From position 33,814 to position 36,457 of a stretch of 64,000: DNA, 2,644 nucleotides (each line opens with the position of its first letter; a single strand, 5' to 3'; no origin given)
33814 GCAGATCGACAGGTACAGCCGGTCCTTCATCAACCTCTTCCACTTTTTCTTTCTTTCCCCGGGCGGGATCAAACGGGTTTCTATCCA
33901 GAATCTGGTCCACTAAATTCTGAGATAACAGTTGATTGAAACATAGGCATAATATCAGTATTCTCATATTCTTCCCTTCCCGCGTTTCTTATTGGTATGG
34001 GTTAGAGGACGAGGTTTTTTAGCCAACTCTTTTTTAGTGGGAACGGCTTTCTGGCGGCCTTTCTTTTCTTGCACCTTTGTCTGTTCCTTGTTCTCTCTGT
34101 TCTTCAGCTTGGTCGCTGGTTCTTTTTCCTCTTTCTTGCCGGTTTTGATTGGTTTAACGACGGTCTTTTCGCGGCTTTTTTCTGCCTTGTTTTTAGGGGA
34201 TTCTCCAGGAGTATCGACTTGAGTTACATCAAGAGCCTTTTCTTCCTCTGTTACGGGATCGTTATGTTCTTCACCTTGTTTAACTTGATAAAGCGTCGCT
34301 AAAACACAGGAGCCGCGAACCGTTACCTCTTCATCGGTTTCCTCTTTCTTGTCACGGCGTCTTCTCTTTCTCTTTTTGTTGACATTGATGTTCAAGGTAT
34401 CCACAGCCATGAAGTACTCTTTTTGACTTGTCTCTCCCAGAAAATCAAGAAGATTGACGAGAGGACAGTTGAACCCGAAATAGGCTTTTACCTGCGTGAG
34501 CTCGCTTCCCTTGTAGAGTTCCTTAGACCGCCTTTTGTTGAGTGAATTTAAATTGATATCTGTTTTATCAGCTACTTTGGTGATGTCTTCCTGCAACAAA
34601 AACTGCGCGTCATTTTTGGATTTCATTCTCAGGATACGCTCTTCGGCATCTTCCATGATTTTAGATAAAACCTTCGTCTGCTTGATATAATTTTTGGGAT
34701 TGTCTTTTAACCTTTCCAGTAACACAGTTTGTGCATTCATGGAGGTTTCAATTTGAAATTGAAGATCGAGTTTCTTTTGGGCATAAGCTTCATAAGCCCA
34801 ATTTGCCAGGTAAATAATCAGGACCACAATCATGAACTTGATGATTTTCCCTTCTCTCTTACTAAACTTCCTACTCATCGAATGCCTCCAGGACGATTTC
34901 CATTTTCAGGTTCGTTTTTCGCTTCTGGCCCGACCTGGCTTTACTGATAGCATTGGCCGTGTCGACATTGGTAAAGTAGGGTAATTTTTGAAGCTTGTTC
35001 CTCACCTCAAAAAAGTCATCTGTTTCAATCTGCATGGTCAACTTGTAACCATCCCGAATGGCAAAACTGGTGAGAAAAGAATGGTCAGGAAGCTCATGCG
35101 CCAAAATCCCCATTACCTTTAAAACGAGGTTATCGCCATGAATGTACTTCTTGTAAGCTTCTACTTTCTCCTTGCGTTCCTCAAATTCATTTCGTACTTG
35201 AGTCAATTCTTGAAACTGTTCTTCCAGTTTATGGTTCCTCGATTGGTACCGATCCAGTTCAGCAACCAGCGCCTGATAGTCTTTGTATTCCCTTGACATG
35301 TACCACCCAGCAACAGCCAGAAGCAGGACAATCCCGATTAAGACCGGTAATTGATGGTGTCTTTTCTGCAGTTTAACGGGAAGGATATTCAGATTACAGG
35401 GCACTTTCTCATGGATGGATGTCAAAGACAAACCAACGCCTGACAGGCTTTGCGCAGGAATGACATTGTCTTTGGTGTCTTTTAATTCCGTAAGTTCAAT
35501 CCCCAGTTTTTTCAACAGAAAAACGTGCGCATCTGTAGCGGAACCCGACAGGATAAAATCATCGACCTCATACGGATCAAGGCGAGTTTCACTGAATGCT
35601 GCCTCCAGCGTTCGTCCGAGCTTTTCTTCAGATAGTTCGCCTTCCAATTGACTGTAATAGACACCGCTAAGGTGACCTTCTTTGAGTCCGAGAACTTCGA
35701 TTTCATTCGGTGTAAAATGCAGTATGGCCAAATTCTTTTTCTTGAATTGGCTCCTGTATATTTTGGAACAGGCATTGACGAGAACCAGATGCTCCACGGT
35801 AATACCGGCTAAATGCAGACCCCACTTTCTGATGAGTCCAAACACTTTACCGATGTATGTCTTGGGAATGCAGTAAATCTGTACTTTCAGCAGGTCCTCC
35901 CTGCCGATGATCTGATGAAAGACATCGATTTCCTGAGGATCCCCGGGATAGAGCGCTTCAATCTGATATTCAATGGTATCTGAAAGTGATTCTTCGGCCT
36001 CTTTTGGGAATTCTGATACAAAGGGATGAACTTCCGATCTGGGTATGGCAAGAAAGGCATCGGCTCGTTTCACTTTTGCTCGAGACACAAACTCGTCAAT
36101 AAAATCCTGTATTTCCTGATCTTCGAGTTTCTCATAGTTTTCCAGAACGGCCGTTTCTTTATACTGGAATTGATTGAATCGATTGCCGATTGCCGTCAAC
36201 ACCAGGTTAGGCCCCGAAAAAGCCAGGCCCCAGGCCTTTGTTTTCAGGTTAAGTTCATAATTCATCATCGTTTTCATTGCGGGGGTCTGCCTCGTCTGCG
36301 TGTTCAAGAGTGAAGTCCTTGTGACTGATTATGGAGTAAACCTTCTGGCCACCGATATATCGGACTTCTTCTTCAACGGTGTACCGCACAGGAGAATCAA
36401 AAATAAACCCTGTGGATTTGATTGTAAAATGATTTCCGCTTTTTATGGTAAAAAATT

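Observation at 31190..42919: Complete T2SS operon whose periplasmic parts carry extreme Lys-rich or acidic low-complexity extensions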

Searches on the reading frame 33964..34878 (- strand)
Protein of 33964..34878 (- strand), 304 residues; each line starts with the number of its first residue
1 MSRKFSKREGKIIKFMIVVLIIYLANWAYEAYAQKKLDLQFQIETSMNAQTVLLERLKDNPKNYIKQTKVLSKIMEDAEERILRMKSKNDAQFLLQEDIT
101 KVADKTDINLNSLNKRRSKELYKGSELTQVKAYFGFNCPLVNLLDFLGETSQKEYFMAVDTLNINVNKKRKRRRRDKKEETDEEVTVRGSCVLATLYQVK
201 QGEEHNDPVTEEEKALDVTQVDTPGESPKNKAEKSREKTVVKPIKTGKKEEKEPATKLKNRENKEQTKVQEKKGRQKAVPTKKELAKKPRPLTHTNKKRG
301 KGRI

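Call 3: search_protein_families(library=pfam, proteins=[window:33964-34878:-], max_evalue=0.1)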
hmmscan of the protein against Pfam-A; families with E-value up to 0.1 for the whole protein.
window:33964-34878:- (304 aa): 2 families
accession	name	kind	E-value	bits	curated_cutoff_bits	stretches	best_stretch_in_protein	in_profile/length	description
PF10741.14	T2SSM_b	-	0.0011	19.2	21.7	1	95-178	19-94/111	Type II secretion system (T2SS), protein M subtype b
PF16096.10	FXR_C1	-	0.057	14.1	28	0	157-187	28-58/76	Fragile X-related 1 protein C-terminal region 2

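Call 27: find_homologous_proteins(query=window:33964-34878:-, max_evalue=0.001)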
Query window:33964-34878:- (304 aa): 8 proteins with E <= 0.001 among 1043 candidates.
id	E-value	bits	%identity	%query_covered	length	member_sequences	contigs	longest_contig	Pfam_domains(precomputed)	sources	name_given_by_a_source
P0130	1.6e-187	639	100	100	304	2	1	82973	-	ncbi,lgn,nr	ncbi:MAG: hypothetical protein CSA81_07520 [Acidobacteria bacterium]|nr:MAG: hypothetical protein CS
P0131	5.7e-90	320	56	100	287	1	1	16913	-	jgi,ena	-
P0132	1.6e-84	302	56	100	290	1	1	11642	-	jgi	-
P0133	4.7e-76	274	48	99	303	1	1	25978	-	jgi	-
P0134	7.6e-76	273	48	99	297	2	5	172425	-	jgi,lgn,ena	-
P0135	6.6e-75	270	49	99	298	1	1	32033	-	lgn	-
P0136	1.8e-73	265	49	99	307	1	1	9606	-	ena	-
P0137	9.0e-55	204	51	76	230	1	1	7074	-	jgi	jgi:hypothetical protein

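Call 51: search_solved_structures(query=A3, max_evalue=10, show_alignments=2)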
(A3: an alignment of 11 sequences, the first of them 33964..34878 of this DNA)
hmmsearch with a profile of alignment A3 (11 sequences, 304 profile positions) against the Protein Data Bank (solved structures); distinct sequences matched with E-value up to 10: 3.
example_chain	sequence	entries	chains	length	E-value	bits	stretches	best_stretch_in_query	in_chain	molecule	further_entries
1sfc_D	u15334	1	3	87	0.5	12.9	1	52-121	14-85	PROTEIN (SNAP-25B)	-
4aaj_A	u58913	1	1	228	1.9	11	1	97-117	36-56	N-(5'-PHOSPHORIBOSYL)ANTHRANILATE ISOMERASE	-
4yxx_A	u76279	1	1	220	4.3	9.8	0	38-116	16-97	dTor_6x35L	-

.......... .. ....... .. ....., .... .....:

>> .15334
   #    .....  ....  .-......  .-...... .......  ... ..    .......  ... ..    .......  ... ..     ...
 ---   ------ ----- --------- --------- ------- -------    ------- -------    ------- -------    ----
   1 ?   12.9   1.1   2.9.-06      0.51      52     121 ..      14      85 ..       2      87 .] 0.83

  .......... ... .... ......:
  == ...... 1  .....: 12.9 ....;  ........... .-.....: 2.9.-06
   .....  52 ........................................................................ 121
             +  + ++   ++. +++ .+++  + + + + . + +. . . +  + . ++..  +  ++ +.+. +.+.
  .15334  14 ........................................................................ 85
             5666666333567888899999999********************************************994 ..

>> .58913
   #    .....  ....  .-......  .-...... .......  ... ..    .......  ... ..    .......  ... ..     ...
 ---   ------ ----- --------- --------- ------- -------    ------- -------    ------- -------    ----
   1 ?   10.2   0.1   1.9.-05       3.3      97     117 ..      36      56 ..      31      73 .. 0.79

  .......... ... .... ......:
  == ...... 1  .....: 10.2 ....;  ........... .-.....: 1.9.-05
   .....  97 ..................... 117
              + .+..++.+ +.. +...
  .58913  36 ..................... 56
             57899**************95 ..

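Call 61: predict_structure(alignment_id=A4)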
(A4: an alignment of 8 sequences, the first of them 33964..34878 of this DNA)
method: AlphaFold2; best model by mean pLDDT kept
length: 304 residues; sequences in the alignment: 8
mean_pLDDT: 45.8   pTM: 0.25
mean pLDDT of the five models: 45.8, 45.3, 40.2, 39.8, 37.3
residues with pLDDT >= 90: 1; 70-90: 28; 50-70: 63; < 50: 212
segments of 3 or more residues with pLDDT < 50: 41-44, 85-94, 106-146, 148-253, 255-286, 296-304
pLDDT, mean of each block of 10 residues (from residue 1): 68 86 86 64 49 58 61 54 47 49 46 36 35 37 47 41 36 44 34 43 36 32 29 27 30 32 32 37 48 48 44
secondary structure, 60 per line:
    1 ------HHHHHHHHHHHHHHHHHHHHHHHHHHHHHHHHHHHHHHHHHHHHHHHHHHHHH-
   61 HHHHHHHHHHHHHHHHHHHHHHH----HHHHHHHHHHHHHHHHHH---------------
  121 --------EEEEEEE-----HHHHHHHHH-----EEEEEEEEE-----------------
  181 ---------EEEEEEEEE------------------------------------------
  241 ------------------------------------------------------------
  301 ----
elements in order: H7-59 H61-83 H88-105 E129-135 H141-149 E155-163 E190-198

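Call 62: search_protein_families(library=pfam, alignment_id=A3, max_evalue=0.1)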
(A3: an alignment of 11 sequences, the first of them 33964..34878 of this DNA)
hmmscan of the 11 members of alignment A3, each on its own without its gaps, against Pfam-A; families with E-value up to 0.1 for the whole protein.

A. member 1, window:33964-34878:- (304 aa): 2 families
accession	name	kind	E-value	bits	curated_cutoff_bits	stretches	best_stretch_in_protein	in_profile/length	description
PF10741.14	T2SSM_b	-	0.0011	19.2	21.7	1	95-178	19-94/111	Type II secretion system (T2SS), protein M subtype b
PF16096.10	FXR_C1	-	0.057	14.1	28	0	157-187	28-58/76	Fragile X-related 1 protein C-terminal region 2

B. families by the number of members that match (of 11 scanned): 14 families
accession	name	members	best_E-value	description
PF10741.14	T2SSM_b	8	6.6e-06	Type II secretion system (T2SS), protein M subtype b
PF04612.17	T2SSM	1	0.0024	Type II secretion system (T2SS), protein M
PF15393.11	DUF4615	1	0.0051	Domain of unknown function (DUF4615)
PF08647.16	BRE1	1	0.0066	BRE1 E3 ubiquitin ligase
PF08687.16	ASD2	1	0.009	Apx/Shroom domain ASD2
PF00061.29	Lipocalin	1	0.014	Lipocalin / cytosolic fatty-acid binding protein family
PF10780.14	MRP_L53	1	0.027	39S ribosomal protein L53/MRP-L53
PF00888.28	Cullin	1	0.053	Cullin family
PF16096.10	FXR_C1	1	0.057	Fragile X-related 1 protein C-terminal region 2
PF11577.13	NEMO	1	0.06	NF-kappa-B essential modulator NEMO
PF04545.22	Sigma70_r4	1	0.077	Sigma-70, region 4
PF16527.11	CpxA_peri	1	0.083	Two-component sensor protein CpxA, periplasmic domain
PF13748.11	ABC_membrane_3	1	0.086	ABC transporter transmembrane region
PF20592.3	pAdhesive_10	1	0.097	Putative adhesin domain (group 10)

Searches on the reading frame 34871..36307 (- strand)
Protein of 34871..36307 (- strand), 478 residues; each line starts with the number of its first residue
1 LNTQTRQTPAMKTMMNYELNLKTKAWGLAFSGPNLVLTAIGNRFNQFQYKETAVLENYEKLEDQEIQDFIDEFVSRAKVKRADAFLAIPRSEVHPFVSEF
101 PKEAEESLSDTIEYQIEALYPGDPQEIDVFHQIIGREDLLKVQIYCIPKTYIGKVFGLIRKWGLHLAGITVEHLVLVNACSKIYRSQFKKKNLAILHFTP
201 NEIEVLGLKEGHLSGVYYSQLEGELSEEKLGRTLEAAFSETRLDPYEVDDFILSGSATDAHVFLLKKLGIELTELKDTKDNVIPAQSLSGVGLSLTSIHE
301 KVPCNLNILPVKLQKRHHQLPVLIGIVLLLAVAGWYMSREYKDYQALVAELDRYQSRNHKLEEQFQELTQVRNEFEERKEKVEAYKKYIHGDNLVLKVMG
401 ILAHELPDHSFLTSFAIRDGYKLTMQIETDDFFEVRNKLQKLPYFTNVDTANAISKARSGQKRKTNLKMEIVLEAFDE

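Call 3: search_protein_families(library=pfam, proteins=[window:34871-36307:-], max_evalue=0.1)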
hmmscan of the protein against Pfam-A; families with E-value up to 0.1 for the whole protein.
window:34871-36307:- (478 aa): 6 families
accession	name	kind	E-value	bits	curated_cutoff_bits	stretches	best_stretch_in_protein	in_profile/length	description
PF04977.20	DivIC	-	0.011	15.9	28.9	1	326-384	1-59/80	Septum formation initiator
PF01956.21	EMC3_TMCO1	-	0.012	15.8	27.1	1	318-394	11-84/169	Integral membrane protein EMC3/TMCO1-like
PF07303.18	Occludin_ELL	-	0.023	15.9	31.2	1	339-388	19-69/101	Occludin homology domain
PF18822.6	CdvA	-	0.029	14.8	30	1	354-442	20-111/123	CdvA-like coiled-coil domain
PF05137.18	PilN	-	0.063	13.8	22.8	0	399-463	3-69/78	Fimbrial assembly protein (PilN)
PF06810.17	Phage_scaffold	-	0.085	13.3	35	0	340-387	32-77/170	Phage capsid assembly scaffolding protein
